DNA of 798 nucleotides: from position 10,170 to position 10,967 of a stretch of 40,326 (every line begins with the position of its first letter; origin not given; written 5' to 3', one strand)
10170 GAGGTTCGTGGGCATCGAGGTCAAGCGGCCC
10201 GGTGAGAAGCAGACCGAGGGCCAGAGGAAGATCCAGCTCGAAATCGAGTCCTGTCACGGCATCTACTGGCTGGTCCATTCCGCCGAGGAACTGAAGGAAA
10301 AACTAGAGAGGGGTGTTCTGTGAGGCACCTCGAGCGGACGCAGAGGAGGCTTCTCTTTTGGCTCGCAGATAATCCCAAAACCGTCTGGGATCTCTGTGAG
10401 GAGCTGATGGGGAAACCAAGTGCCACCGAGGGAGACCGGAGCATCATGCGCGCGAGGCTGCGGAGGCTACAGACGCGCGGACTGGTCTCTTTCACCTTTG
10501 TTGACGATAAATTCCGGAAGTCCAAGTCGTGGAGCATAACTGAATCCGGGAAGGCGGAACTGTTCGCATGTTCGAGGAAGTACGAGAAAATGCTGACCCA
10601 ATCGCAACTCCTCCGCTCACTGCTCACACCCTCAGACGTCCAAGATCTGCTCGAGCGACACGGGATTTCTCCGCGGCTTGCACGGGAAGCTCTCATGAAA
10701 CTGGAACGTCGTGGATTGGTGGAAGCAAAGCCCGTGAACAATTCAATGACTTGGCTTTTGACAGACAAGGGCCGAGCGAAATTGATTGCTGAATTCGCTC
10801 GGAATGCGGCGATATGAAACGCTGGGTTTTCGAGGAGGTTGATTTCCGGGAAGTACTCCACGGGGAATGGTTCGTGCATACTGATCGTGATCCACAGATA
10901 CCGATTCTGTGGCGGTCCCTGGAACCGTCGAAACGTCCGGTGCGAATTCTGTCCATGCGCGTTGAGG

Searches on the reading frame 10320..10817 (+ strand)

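Call 62: search_protein_families(library=pfam, max_evalue=0.001, proteins=[window:10320-10817:+])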
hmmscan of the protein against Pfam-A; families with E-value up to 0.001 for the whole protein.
window:10320-10817:+ (165 aa): 7 families
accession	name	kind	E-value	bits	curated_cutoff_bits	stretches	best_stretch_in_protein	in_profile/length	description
PF12802.13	MarR_2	-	3.1e-07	30.9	27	0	4-56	3-50/61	MarR family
PF03551.20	PadR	-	3.5e-06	27.4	27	0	46-81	37-73/75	Transcriptional regulator PadR-like family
PF22798.2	DUF5817_CT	-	8.6e-05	22.7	29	0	105-134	16-45/54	DUF5817, C-terminal domain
PF00392.27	GntR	-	0.00017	21.6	27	0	107-138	27-58/64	Bacterial regulatory proteins, gntR family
PF01022.26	HTH_5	-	0.0002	21.6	22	0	7-34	3-30/47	Bacterial regulatory protein, arsR family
PF07848.18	PaaX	-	0.00038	21.1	24.8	0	109-151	28-70/70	PaaX-like protein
PF13814.12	Replic_Relax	-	0.00066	20.3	25.3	0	101-158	9-73/191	Replication-relaxation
